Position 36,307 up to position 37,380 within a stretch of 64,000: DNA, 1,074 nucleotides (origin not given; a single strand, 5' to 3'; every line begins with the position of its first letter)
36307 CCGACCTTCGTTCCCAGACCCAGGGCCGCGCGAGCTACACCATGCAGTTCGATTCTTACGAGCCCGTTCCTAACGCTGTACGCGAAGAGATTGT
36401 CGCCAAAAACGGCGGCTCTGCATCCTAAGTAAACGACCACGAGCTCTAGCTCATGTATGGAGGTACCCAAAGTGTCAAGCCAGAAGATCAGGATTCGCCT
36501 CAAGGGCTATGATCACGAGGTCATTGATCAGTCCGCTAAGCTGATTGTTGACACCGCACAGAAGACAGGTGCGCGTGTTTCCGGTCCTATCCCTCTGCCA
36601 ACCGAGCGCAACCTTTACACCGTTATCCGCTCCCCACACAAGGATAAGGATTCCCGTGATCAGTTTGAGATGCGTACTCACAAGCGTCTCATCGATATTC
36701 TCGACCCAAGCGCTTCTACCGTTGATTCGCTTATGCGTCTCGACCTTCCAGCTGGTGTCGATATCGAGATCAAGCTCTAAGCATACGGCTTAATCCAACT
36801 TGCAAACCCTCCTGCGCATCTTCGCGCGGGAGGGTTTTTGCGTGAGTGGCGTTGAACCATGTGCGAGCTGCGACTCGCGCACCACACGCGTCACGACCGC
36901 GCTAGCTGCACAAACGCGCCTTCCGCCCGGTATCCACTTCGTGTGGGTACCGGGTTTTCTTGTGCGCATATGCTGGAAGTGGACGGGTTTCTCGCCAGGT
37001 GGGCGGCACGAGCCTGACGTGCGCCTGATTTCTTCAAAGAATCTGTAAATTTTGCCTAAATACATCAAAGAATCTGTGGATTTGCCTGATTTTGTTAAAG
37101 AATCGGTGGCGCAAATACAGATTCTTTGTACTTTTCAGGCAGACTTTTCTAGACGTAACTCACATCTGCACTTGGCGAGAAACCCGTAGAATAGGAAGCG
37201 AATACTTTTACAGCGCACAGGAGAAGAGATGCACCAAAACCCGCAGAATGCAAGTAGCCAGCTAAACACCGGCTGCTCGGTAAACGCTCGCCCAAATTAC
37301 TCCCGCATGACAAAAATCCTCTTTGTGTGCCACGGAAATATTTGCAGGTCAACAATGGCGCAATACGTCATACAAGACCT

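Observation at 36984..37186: MITE-like 203-bp element with perfect 14-bp TIRs in the S10 operon; its 118-bp core recurs three times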

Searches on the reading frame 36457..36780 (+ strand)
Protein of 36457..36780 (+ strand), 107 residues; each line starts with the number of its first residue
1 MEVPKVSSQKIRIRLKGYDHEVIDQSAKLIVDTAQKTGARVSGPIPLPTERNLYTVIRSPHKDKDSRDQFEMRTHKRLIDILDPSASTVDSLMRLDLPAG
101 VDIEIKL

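Call 27: find_encoding_contigs(protein=window:36457-36780:+, flank=2500, max_places=10)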
Protein window:36457-36780:+ (107 aa): 25 contigs read that carry it; 10 places shown.
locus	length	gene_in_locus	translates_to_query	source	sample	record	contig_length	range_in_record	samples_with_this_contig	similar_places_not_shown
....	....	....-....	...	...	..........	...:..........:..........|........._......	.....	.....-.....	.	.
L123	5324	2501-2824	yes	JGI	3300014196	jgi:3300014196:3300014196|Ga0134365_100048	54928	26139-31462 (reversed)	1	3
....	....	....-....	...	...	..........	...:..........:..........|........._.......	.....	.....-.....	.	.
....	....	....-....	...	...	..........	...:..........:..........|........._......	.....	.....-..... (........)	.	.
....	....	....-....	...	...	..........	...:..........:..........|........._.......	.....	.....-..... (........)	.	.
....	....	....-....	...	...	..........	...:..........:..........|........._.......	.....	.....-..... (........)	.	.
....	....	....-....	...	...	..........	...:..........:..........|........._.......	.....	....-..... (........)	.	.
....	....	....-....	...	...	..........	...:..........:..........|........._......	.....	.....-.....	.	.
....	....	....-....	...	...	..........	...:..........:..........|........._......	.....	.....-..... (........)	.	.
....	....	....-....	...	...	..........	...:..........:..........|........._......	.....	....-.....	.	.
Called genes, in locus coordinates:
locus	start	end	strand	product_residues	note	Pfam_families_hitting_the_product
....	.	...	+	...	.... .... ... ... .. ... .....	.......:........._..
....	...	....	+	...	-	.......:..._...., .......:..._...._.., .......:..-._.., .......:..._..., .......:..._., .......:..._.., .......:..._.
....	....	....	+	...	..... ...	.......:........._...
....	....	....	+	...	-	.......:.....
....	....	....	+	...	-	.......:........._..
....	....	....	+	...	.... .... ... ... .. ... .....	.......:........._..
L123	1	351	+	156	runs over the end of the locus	PF00177:Ribosomal_S7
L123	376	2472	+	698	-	PF00009:GTP_EFTU, PF03144:GTP_EFTU_D2, PF22042:EF-G_D2, PF14492:EFG_III, PF16658:RF3_C, PF03764:EFG_IV, PF00679:EFG_C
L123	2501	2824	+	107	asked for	PF00338:Ribosomal_S10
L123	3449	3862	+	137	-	PF01451:LMWPc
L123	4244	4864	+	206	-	PF00297:Ribosomal_L3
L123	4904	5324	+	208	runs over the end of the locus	PF00573:Ribosomal_L4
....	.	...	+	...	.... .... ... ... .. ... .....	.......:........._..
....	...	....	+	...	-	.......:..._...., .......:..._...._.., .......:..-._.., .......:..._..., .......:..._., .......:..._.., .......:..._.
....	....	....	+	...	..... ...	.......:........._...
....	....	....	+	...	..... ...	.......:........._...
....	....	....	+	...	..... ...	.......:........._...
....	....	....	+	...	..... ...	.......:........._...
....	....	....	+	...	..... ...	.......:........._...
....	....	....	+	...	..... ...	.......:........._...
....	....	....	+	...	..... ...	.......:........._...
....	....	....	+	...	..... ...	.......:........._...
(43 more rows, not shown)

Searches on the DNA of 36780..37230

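Call 52: search_rna_families(source=window, start=36780, end=37230, threshold=evalue, max_evalue=1)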
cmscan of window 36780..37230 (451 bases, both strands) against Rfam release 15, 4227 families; matches with E-value up to 1: 1.
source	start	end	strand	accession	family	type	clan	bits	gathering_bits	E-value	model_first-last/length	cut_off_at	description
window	36804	36925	-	RF00512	Leu_leader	Cis-reg; leader;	-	19.1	50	0.17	1-148/148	no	Leucine operon leader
